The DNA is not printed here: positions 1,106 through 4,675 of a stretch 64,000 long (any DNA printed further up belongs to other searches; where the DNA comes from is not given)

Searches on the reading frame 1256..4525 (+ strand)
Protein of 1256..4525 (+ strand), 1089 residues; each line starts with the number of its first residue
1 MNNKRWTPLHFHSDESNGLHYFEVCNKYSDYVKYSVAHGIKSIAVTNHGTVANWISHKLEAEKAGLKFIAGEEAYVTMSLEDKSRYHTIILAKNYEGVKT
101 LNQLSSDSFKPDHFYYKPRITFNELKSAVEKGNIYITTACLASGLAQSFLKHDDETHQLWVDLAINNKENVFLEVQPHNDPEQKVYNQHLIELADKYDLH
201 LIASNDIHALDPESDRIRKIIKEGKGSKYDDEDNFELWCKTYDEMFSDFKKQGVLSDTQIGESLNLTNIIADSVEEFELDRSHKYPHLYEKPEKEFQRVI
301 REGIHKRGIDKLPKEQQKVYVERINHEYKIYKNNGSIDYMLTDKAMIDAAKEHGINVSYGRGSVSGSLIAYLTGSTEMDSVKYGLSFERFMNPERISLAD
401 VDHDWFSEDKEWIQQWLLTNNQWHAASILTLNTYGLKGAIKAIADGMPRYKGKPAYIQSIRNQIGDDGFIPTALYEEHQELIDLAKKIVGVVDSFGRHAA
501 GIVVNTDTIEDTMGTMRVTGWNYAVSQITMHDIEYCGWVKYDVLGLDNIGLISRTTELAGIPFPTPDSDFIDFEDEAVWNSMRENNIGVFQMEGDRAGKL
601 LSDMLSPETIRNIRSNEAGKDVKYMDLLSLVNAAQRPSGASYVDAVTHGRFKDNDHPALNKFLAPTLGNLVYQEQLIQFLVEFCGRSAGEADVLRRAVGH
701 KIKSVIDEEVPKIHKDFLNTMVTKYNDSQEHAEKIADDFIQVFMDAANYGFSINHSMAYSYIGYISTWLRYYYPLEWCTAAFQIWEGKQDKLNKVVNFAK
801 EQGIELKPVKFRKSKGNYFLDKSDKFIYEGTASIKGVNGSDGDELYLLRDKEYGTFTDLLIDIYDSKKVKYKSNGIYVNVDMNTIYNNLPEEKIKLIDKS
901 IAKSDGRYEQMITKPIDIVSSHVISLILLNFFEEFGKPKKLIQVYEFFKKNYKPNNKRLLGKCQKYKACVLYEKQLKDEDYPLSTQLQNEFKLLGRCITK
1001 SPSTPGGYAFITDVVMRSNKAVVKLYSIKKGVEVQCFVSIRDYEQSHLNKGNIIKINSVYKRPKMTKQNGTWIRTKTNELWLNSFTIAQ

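Call 12: search_protein_families(library=phrogs, proteins=[window:1256-4525:+], max_evalue=0.00001)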
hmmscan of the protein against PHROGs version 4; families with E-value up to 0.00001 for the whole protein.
window:1256-4525:+ (1089 aa): 9 families
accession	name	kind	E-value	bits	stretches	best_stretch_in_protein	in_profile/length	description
phrog_405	-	DNA, RNA and nucleotide metabolism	1.5e-230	769.3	1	2-1077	40-1065/1190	DNA polymerase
phrog_11165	-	DNA, RNA and nucleotide metabolism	3.9e-62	211.4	1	293-851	12-577/782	DNA polymerase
phrog_7513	-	unknown function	1.7e-49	170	1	3-299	8-325/461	-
phrog_12219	-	DNA, RNA and nucleotide metabolism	7.1e-34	118.2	1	426-872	30-508/823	DNA polymerase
phrog_21652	-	DNA, RNA and nucleotide metabolism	2.4e-32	113.2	2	426-716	131-427/476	DNA polymerase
phrog_13169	-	DNA, RNA and nucleotide metabolism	8.6e-23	81.9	2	296-397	308-415/463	DNA polymerase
phrog_11119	-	DNA, RNA and nucleotide metabolism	1.1e-15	59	1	781-882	2-106/299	DNA polymerase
phrog_4335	-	unknown function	6.5e-12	46.3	1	732-851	14-131/421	-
phrog_11127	-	DNA, RNA and nucleotide metabolism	3.5e-08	34.6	1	317-391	96-170/171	DNA polymerase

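Call 13: search_dna_similar(query=window:1256-4525:+, collection=phages, mode=protein, max_rows=25)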
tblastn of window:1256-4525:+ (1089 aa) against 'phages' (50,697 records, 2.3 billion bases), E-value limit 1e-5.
Records with a match: 1435; places in all: 1440; records where one place covers at least 80% of the query: 183.
Best place of each record, by identity: <60% 1435.
By first word of the organism name: Pseudomonas 301; Mycobacterium 282; Streptomyces 211; Gordonia 132; Bacillus 99; Bacteriophage 53; Staphylococcus 47; Microbacterium 36; Escherichia 31; Lactococcus 22; and 57 more.
By host as written in the record: Mycobacterium smegmatis mc2 155 204; Pseudomonas aeruginosa 118; - 111; Pseudomonas aeruginosa PAO1 86; Streptomyces griseus ATCC 10137 81; Gordonia terrae 3612 65; Streptomyces lividans JI 1326 44; Mycobacterium smegmatis mc#155 37; and 236 more.
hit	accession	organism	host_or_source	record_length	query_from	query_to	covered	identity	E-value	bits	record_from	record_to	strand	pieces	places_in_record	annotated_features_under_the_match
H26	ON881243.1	Bacillus phage PK-3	Bacillus sp.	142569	10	1074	98%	37.7%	0e+0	667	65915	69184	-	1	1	PHP domain-containing protein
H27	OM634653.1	Bacillus phage vB_BsuS_PJN02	Bacillus subtilis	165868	10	1074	98%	37.6%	0e+0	666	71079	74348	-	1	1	DNA polymerase III alpha subunit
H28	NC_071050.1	Bacillus phage vB_BsuS_PJN02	Bacillus subtilis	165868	10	1074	98%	37.6%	0e+0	666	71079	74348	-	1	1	DNA polymerase III alpha subunit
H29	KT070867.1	Bacillus phage PBC2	Bacillus cereus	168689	10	1084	99%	37.1%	0e+0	662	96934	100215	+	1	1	DNA polymerase III alpha subunit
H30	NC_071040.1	Bacillus phage PBC2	Bacillus cereus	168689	10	1084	99%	37.1%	0e+0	662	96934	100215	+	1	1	DNA polymerase III alpha subunit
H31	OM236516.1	Bacillus phage FADO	Bacillus subtilis BEST7003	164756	10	1074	98%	37.5%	0e+0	666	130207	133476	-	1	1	DNA polymerase III alpha subunit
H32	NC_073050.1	Bacillus phage FADO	Bacillus subtilis BEST7003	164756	10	1074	98%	37.5%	0e+0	666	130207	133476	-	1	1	DNA polymerase III alpha subunit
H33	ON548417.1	Bacillus phage vB_BanS-Thrax1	Bacillus anthracis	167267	10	1084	99%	36.9%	0e+0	665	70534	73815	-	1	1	DNA polymerase III alpha subunit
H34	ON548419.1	Bacillus phage vB_BanS-Thrax3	Bacillus anthracis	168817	10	1084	99%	36.9%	0e+0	664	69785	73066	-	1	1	DNA polymerase III alpha subunit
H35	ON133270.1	Bacillus phage 2S-4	Rosselomorea vietnamensis FJAT-46955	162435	10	1074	98%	37.1%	0e+0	665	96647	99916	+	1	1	DNA-directed DNA polymerase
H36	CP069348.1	Clostridioides phage pCD1602_4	water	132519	1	1081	99%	36.1%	0e+0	668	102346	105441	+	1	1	record has no annotation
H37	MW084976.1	Bacillus phage Kirov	Bacillus cereus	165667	10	1082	99%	35.9%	0e+0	640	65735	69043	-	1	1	DNA polymerase III alpha subunit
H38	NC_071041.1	Bacillus phage Kirov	Bacillus cereus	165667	10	1082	99%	35.9%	0e+0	640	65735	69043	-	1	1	DNA polymerase III alpha subunit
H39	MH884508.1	Bacillus phage vB_BcoS-136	Bacillus cohnii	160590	6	1089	100%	34.6%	0e+0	622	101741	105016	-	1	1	dnaE: DNA polymerase III subunit alpha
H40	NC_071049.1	Bacillus phage vB_BcoS-136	Bacillus cohnii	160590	6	1089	100%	34.6%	0e+0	622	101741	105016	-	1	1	dnaE: DNA polymerase III subunit alpha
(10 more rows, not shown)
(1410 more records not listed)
